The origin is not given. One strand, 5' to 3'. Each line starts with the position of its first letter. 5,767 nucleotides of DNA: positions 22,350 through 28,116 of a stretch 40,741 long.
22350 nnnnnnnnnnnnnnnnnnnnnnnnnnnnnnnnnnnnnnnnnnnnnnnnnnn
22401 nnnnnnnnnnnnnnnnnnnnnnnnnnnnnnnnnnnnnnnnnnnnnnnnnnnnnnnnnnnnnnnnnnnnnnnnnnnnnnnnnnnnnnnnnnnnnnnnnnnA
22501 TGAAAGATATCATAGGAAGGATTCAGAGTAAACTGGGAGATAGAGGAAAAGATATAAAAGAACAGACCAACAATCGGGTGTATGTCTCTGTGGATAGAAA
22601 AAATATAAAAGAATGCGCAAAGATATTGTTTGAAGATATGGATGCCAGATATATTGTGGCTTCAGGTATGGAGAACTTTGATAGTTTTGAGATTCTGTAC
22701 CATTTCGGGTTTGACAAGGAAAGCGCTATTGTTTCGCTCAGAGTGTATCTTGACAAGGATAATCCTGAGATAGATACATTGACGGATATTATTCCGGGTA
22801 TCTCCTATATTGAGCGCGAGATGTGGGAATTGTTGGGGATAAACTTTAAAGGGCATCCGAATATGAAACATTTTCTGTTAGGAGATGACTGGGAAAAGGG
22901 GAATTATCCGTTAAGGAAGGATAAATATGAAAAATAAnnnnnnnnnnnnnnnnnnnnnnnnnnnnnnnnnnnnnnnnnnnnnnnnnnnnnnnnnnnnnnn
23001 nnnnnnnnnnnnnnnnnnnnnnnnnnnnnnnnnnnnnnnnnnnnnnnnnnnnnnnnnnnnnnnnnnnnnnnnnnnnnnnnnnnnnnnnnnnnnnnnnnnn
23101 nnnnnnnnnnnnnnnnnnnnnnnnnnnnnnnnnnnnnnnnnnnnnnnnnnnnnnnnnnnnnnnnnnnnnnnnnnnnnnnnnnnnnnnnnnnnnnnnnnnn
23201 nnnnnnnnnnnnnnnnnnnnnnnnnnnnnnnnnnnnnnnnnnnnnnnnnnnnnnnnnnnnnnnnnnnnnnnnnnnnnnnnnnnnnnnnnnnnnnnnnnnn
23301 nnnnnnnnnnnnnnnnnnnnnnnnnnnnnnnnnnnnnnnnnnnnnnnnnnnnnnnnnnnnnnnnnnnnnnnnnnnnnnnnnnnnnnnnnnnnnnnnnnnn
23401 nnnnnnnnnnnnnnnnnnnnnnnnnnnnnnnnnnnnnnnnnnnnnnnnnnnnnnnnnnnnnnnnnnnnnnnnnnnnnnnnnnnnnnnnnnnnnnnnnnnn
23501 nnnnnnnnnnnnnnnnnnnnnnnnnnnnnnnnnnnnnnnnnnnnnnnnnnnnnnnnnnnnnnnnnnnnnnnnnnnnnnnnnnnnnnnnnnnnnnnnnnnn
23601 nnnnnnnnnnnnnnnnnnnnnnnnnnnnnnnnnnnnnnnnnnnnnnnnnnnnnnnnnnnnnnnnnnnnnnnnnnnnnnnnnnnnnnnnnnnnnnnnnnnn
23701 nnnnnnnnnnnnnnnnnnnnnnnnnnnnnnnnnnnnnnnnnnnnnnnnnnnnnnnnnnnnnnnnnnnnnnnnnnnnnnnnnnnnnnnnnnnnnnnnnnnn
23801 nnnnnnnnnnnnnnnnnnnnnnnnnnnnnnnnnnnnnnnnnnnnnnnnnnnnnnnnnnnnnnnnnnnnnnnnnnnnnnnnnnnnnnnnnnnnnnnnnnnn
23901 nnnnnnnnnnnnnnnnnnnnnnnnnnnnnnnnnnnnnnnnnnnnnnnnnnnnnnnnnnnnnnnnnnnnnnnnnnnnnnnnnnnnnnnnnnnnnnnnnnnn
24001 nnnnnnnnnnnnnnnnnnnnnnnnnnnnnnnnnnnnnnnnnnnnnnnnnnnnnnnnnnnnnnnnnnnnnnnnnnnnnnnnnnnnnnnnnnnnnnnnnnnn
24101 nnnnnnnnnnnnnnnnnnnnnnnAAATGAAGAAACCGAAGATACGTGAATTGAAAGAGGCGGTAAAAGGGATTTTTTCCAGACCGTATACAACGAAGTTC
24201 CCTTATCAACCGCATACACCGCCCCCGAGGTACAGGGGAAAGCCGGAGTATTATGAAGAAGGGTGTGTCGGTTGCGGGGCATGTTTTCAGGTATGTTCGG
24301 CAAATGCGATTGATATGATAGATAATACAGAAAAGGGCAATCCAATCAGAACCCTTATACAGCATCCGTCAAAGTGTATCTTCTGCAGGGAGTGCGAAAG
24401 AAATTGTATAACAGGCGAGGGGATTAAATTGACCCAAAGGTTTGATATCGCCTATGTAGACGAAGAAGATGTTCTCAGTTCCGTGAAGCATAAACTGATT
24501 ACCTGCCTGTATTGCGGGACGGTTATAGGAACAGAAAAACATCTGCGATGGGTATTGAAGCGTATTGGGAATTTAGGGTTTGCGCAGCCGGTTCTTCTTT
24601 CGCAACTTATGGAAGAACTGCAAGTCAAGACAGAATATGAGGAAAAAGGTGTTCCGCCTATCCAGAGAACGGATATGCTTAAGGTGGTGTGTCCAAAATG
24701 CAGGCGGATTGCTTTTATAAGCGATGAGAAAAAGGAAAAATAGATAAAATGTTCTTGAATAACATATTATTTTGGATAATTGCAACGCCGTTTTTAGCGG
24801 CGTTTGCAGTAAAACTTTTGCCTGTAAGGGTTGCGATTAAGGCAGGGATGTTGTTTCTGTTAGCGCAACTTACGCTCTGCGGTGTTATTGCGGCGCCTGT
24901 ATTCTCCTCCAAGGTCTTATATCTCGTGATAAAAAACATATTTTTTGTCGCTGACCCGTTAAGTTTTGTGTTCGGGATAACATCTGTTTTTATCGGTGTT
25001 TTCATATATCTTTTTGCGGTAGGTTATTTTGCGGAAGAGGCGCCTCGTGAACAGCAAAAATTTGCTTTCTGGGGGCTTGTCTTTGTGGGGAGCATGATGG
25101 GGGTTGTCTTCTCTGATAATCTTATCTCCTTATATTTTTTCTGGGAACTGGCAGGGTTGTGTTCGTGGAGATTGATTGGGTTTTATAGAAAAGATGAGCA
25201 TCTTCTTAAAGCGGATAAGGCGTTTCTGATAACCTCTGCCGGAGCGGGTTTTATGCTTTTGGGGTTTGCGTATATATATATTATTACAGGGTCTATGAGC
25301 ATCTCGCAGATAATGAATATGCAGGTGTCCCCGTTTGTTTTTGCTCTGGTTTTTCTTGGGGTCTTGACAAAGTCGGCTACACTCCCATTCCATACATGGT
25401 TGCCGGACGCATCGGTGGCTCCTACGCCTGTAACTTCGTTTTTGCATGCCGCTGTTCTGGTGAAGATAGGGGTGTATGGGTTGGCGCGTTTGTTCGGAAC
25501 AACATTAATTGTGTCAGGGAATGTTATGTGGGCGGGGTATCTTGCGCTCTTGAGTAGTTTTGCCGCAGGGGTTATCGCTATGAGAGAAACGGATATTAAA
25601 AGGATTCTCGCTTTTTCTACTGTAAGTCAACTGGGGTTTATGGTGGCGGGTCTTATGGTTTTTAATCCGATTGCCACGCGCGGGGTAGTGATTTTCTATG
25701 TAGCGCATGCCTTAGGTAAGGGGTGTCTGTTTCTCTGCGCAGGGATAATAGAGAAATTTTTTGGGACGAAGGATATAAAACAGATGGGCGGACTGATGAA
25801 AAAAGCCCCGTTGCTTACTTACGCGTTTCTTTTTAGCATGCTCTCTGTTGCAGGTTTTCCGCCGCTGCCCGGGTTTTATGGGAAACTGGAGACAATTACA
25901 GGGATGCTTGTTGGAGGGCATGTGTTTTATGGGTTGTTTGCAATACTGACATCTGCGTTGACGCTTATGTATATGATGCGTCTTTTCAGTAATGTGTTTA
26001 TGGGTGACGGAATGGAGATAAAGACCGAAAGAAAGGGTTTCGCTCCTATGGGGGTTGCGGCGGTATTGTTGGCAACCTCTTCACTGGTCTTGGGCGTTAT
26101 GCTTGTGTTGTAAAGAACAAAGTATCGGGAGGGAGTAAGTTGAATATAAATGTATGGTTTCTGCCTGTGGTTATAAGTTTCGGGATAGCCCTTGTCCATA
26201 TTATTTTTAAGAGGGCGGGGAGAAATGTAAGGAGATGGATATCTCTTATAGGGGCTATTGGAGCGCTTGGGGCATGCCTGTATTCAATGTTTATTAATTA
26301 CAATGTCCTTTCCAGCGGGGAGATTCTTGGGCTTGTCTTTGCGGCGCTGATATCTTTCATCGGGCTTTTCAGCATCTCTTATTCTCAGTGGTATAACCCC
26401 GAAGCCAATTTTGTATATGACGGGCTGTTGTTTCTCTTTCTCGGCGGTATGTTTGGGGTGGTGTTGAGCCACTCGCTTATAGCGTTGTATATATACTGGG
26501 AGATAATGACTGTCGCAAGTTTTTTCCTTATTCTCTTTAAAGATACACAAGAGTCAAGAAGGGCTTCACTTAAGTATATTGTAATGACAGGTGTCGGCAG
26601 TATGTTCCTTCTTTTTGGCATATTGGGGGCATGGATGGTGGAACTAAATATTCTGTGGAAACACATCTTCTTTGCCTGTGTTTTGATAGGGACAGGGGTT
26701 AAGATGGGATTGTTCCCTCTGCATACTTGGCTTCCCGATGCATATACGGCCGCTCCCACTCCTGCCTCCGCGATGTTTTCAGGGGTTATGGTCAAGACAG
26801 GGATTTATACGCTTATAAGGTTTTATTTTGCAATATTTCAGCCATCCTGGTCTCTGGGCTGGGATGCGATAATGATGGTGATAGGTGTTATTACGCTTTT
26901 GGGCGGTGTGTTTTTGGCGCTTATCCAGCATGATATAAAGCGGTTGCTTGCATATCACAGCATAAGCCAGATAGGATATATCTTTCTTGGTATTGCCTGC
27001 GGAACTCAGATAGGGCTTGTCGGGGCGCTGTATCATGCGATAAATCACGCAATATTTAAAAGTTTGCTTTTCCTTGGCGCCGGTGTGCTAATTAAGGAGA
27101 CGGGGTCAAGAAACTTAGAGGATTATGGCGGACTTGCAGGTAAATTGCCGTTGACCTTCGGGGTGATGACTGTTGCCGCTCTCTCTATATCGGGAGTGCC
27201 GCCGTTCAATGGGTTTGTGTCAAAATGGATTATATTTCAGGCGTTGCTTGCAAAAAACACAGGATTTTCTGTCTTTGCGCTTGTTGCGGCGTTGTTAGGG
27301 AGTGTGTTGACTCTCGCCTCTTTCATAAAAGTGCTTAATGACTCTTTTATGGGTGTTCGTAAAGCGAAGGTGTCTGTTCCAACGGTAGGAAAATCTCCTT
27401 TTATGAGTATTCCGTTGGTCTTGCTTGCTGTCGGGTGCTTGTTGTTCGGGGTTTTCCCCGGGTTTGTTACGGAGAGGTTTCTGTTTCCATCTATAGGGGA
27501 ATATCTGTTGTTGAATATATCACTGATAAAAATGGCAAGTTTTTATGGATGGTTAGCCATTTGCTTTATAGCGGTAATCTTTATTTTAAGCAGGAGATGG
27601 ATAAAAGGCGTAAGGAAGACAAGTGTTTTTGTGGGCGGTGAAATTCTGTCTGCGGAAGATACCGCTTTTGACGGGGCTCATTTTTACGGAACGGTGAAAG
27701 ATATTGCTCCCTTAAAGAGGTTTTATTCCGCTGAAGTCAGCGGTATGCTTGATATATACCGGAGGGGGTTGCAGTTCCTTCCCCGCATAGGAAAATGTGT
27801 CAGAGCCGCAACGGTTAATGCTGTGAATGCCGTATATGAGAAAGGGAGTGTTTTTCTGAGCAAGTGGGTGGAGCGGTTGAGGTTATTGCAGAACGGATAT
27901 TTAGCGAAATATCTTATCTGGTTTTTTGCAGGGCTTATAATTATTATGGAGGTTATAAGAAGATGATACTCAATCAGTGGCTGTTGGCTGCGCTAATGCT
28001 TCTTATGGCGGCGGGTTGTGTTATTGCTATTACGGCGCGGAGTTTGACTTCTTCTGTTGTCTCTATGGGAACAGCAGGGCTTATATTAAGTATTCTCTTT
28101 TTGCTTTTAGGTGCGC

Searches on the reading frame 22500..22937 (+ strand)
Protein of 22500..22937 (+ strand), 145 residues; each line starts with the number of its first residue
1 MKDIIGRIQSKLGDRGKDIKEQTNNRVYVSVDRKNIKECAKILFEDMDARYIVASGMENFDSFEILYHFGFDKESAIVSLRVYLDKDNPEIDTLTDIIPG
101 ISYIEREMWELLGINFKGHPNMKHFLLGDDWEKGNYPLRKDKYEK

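Call 4: search_protein_families(library=pfam, proteins=[window:22500-22937:+], max_evalue=0.001)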
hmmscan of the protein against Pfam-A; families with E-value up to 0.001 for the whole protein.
window:22500-22937:+ (145 aa): 1 family
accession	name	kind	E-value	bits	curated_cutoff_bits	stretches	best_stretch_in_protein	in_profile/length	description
PF00329.25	Complex1_30kDa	-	1.4e-26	93.9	22.5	1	29-141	1-117/124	Respiratory-chain NADH dehydrogenase, 30 Kd subunit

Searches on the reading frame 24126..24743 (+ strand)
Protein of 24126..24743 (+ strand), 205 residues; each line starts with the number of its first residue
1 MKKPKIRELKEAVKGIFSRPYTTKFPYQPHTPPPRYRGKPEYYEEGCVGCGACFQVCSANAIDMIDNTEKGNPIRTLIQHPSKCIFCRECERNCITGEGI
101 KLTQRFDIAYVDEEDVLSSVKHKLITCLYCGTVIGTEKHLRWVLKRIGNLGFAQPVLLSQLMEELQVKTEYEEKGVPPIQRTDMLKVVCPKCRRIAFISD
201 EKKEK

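Call 4: search_protein_families(library=pfam, proteins=[window:24126-24743:+], max_evalue=0.001)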
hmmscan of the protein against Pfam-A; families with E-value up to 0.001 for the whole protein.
window:24126-24743:+ (205 aa): 6 families
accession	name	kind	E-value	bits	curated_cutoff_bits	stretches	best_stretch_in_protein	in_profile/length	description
PF12838.12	Fer4_7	-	9.5e-09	36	27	1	47-97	2-51/52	4Fe-4S dicluster domain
PF13187.11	Fer4_9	-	4.7e-07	30.2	27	1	47-96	2-49/52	4Fe-4S dicluster domain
PF00037.32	Fer4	-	4.4e-06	26.7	21.1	1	41-62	2-23/24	4Fe-4S binding domain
PF14697.11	Fer4_21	-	0.0002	21.9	35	1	44-100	5-57/59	4Fe-4S dicluster domain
PF12797.12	Fer4_2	-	0.0003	21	24.5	1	39-59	2-22/22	4Fe-4S binding domain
PF13237.11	Fer4_10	-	0.00075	19.8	25.5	1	43-94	5-52/53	4Fe-4S dicluster domain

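Call 24: search_protein_families(library=ncbifam, proteins=[window:24126-24743:+], max_evalue=0.00001)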
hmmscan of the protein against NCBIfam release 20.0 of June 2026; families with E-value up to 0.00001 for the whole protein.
window:24126-24743:+ (205 aa): 23 families
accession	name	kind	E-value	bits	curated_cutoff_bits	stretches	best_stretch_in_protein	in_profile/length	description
NF009053.0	PRK12387.1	subfamily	5.7e-28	97.9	204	1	20-198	13-164/180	formate hydrogenlyase complex iron-sulfur subunit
NF006076.0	PRK08222.1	equivalog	2.9e-23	82.6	270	1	21-145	14-135/181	hydrogenase 4 subunit H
TIGR01971.1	NuoI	subfamily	1.2e-18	66.9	113.05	1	13-118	6-116/121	NADH-quinone oxidoreductase, chain I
NF006221.0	PRK08348.1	subfamily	8.5e-16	57.9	124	1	8-113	6-105/136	NADH-plastoquinone oxidoreductase subunit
NF004540.0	PRK05888.2-1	equivalog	3.7e-13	49.3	215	1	6-119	5-122/139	NADH-quinone oxidoreductase subunit NuoI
NF004537.0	PRK05888.1-3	equivalog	2.3e-12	46.9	163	1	13-128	31-157/204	NADH-quinone oxidoreductase subunit NuoI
NF010590.0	PRK13984.1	equivalog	3.2e-12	45.4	946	1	11-115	16-123/611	putative oxidoreductase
NF004536.0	PRK05888.1-1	equivalog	5.9e-12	45.3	212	1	6-125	14-139/180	NADH-quinone oxidoreductase subunit NuoI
NF004545.0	PRK05888.3-1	equivalog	1.7e-11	44.1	229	1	8-112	29-135/154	NADH-quinone oxidoreductase subunit NuoI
NF004543.0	PRK05888.2-5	equivalog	1.5e-10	40.9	243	1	12-98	26-114/217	NADH-quinone oxidoreductase subunit NuoI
NF004541.0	PRK05888.2-2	equivalog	2e-10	40.8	217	1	21-117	37-128/168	NADH-quinone oxidoreductase subunit NuoI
NF004538.0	PRK05888.1-4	equivalog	1.5e-09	37.7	135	1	9-124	20-140/162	NADH-quinone oxidoreductase subunit NuoI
NF040612.1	F420_dehyd_FpoI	exception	7.4e-09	35.5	180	1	6-94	3-94/135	F420H2 dehydrogenase subunit FpoI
TIGR04003.1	rSAM_BssD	equivalog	1.2e-08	34.5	496.45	1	39-108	44-110/314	[benzylsuccinate synthase]-activating enzyme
NF042909.1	FMH_DH_FwdF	exception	3.6e-08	32.9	375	1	36-102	248-313/336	tungsten-dependent formylmethanofuran dehydrogenase subunit FwdF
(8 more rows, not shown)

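Call 59: search_solved_structures(query=window:24126-24743:+, max_evalue=0.00001, show_alignments=2)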
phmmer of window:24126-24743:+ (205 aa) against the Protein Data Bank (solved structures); distinct sequences matched with E-value up to 0.00001: 38.
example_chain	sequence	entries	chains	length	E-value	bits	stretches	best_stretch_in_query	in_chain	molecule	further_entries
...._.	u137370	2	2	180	1e-16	64.3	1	19-148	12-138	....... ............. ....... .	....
6u8y_N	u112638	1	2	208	1.4e-12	50.8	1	2-98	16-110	NADH dehydrogenase subunit I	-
9sfi_T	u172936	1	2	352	1.7e-11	47.2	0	43-94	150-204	4Fe-4S ferredoxin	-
6hum_I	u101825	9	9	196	2.3e-10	43.5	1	18-115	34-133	NAD(P)H-quinone oxidoreductase subunit I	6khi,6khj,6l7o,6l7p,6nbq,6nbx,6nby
6cfw_N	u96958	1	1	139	4e-10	42.8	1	9-115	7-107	NADH-plastoquinone oxidoreductase subunit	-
2fug_9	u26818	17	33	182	6.1e-09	38.9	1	9-136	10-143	NADH-quinone oxidoreductase chain 9 | NADH-QUINONE OXIDOREDUCTASE SUBUNIT 9 | NADH-quinone oxidoreductase subunit I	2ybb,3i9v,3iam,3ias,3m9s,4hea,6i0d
7awt_I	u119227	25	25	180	7.9e-09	38.5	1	16-120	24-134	NADH-quinone oxidoreductase subunit I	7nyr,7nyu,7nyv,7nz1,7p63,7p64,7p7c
7b0n_I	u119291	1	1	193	1e-08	38.2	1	9-123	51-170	Subunit NUIM of protein NADH:Ubiquinone Oxidoreductase (Complex I)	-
6gcs_I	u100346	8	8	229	1.6e-08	37.5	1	9-123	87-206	TYKY SUBUNIT (NUIM) | Subunit NUIM of NADH:Ubiquinone Oxidoreductase (Complex I)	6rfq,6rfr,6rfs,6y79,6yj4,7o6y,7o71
7zm7_I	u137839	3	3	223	3.3e-08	36.5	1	12-115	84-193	Oxidoreductase-like protein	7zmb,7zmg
9iho_I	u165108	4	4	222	4e-08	36.2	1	13-123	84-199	NUIM (TYKY) subunit of mitochondrial NADH:ubiquinone oxidoreductase (Complex I)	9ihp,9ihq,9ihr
7eu3_I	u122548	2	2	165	4.9e-08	35.9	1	19-115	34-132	NAD(P)H-quinone oxidoreductase subunit I, chloroplastic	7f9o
7ar7_I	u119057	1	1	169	8.1e-08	35.2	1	6-123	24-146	NADH dehydrogenase [ubiquinone] iron-sulfur protein 8-A, mitochondrial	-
8b9z_I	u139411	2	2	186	9e-08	35.1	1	13-119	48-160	NADH dehydrogenase (ubiquinone) 23 kDa subunit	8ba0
8esw_S8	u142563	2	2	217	1.3e-07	34.5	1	13-119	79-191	NADH dehydrogenase (ubiquinone) 23 kDa subunit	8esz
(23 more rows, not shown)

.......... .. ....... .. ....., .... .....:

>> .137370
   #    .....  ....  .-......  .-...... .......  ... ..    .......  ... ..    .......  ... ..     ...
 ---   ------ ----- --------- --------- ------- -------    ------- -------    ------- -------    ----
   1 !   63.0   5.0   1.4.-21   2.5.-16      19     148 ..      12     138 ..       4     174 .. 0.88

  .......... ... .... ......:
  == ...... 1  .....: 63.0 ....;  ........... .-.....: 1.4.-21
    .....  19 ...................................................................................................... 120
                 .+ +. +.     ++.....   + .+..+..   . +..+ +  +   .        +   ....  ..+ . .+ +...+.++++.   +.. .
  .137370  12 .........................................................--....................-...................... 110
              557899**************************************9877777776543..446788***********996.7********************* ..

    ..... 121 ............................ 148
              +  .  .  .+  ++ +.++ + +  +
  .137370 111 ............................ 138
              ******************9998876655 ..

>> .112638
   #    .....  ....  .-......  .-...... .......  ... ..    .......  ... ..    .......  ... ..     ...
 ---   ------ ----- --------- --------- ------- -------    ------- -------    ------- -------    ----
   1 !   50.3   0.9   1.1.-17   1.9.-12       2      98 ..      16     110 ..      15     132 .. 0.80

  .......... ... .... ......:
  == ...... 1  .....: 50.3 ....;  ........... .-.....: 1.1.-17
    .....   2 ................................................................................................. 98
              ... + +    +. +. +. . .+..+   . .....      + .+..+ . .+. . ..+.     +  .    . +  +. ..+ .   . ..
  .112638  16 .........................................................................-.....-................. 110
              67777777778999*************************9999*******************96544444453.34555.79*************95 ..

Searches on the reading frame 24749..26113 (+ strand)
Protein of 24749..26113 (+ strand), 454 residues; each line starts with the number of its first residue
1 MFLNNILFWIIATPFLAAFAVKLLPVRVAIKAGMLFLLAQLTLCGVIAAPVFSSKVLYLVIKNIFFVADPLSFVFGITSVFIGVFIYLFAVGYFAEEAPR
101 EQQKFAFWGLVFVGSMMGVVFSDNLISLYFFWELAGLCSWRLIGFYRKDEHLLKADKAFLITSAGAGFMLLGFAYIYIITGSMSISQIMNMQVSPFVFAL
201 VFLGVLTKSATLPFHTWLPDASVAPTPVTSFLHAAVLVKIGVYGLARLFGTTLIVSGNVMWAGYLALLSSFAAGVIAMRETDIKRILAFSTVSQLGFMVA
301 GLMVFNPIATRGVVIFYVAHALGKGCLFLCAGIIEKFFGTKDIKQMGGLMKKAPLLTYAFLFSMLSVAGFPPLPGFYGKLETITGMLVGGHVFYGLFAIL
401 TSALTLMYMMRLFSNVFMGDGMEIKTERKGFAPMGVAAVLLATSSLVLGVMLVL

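Call 4: search_protein_families(library=pfam, proteins=[window:24749-26113:+], max_evalue=0.001)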
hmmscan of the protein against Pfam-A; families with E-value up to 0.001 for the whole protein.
window:24749-26113:+ (454 aa): 2 families
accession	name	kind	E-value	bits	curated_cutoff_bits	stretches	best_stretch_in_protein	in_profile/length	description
PF00361.26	Proton_antipo_M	-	5.8e-66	223.1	21.5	1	122-405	1-294/294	NADH:quinone oxidoreductase/Mrp antiporter, TM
PF00662.26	Proton_antipo_N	-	0.00045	20.5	24.5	0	66-97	13-44/51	NADH-Ubiquinone oxidoreductase (complex I), chain 5 N-terminus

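Call 24: search_protein_families(library=ncbifam, proteins=[window:24749-26113:+], max_evalue=0.00001)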
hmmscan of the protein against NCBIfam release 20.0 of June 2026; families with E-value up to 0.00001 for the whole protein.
window:24749-26113:+ (454 aa): 73 families (the best 25 are shown)
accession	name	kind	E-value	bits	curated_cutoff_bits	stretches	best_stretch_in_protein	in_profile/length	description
NF005097.0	PRK06525.1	equivalog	2.1e-78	264.2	430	1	11-443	9-466/480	hydrogenase 4 subunit D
NF009287.0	PRK12647.1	equivalog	1.7e-77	261.7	937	1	63-451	69-466/773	putative monovalent cation/H+ antiporter subunit A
NF005141.0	PRK06590.1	equivalog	5.6e-73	246.9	556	1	63-452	74-468/615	NADH-quinone oxidoreductase subunit L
NF009284.0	PRK12644.1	equivalog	8.7e-68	229.3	962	1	50-451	54-470/975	Na+/H+ antiporter subunit A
NF009285.0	PRK12645.1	equivalog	9.7e-68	229.1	1028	1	7-449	4-490/804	Na+/H+ antiporter subunit A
TIGR00940.1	2a6301s01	subfamily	5.8e-67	226.6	920.45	1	65-451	70-488/793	monovalent cation:proton antiporter subunit A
TIGR01974.1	NDH_I_L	subfamily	1.1e-66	226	407.5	1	62-452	74-479/630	NADH-quinone oxidoreductase subunit L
NF009288.0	PRK12648.1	equivalog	8.4e-65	219.4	1104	1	6-451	2-470/954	monovalent cation/H+ antiporter subunit A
NF009289.0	PRK12649.1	equivalog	2.4e-60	204.8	1117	1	22-425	26-455/789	putative monovalent cation/H+ antiporter subunit A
NF009290.0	PRK12650.1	equivalog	1.2e-56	192.3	980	1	64-453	75-473/966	DUF4040 family protein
NF005626.0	PRK07376.1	equivalog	5.8e-56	190.1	963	1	64-420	85-457/675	NAD(P)H-quinone oxidoreductase subunit 5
NF006236.0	PRK08375.1-1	equivalog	7.3e-56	190.1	663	1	14-449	16-478/493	putative monovalent cation/H+ antiporter subunit D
NF005140.0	PRK06589.1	equivalog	4.4e-55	187.4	470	1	33-451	44-476/489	putative monovalent cation/H+ antiporter subunit D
TIGR01972.1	NDH_I_M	subfamily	5.8e-55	186.9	263.8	1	9-439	3-451/486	NADH-quinone oxidoreductase subunit M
NF009286.0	PRK12646.1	equivalog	9.3e-55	186.4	1063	1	55-434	61-473/800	DUF4040 family protein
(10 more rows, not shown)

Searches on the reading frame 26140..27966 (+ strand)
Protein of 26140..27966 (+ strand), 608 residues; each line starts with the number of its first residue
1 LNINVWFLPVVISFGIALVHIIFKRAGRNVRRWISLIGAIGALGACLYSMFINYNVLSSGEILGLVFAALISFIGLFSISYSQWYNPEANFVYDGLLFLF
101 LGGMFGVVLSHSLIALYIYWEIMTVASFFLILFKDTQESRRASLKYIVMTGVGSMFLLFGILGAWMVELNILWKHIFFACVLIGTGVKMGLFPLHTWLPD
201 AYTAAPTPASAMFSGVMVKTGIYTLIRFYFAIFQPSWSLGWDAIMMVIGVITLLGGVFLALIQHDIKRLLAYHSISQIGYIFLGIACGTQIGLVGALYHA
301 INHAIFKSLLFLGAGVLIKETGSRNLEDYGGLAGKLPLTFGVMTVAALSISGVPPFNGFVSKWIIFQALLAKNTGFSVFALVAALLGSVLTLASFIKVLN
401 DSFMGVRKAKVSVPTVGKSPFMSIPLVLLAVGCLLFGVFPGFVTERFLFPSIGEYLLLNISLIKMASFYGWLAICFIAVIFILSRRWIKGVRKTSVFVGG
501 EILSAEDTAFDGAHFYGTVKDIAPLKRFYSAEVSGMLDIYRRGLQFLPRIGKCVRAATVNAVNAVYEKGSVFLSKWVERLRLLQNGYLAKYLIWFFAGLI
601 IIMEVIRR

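Call 4: search_protein_families(library=pfam, proteins=[window:26140-27966:+], max_evalue=0.001)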
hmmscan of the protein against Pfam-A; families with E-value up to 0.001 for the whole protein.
window:26140-27966:+ (608 aa): 1 family
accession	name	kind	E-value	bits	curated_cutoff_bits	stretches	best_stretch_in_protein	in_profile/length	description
PF00361.26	Proton_antipo_M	-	3.5e-65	220.6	21.5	1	110-386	1-293/294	NADH:quinone oxidoreductase/Mrp antiporter, TM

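Call 24: search_protein_families(library=ncbifam, proteins=[window:26140-27966:+], max_evalue=0.00001)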
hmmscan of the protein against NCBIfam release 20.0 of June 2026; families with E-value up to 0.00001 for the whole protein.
window:26140-27966:+ (608 aa): 75 families (the best 25 are shown)
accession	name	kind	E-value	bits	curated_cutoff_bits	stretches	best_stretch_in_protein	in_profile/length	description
NF005086.0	PRK06521.1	equivalog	1.4e-86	291.5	667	1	65-606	87-667/669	hydrogenase 4 subunit B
NF006419.0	PRK08668.1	equivalog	2.4e-84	284.2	617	1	59-522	67-560/613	NADH dehydrogenase subunit M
NF006240.0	PRK08376.1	subfamily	6.8e-80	269.4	662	1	52-452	84-504/521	putative monovalent cation/H+ antiporter subunit D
NF009310.0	PRK12668.1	equivalog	5.6e-74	250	564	1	5-446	5-440/584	Na(+)/H(+) antiporter subunit D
NF009288.0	PRK12648.1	equivalog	1.1e-73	248.8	1104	1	63-481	77-512/954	monovalent cation/H+ antiporter subunit A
NF006418.0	PRK08667.1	equivalog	1.8e-71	241.6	794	1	55-601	76-635/644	hydrogenase membrane subunit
NF009287.0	PRK12647.1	equivalog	3.4e-70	237.5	937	1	63-453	77-480/773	putative monovalent cation/H+ antiporter subunit A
TIGR01972.1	NDH_I_M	subfamily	4.2e-66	223.6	263.8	1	63-445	79-473/486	NADH-quinone oxidoreductase subunit M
NF005097.0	PRK06525.1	equivalog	2.1e-64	218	430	1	70-432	84-467/480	hydrogenase 4 subunit D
NF006241.0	PRK08377.1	equivalog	5.2e-64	217.1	645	1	57-443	77-466/494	NADH dehydrogenase subunit N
TIGR00940.1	2a6301s01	subfamily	9.3e-62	209.4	920.45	1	51-482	66-531/793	monovalent cation:proton antiporter subunit A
NF009306.0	PRK12663.1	equivalog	1.2e-61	209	542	1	58-443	73-470/498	Na+/H+ antiporter subunit D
NF009284.0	PRK12644.1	equivalog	4.3e-61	207.1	962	1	63-455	75-485/975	Na+/H+ antiporter subunit A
NF005044.0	PRK06458.1-4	equivalog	2.1e-60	205.1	610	1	172-438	216-477/531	hydrogenase 4 subunit F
TIGR01974.1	NDH_I_L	subfamily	3.6e-60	204.5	407.5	1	66-605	86-628/630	NADH-quinone oxidoreductase subunit L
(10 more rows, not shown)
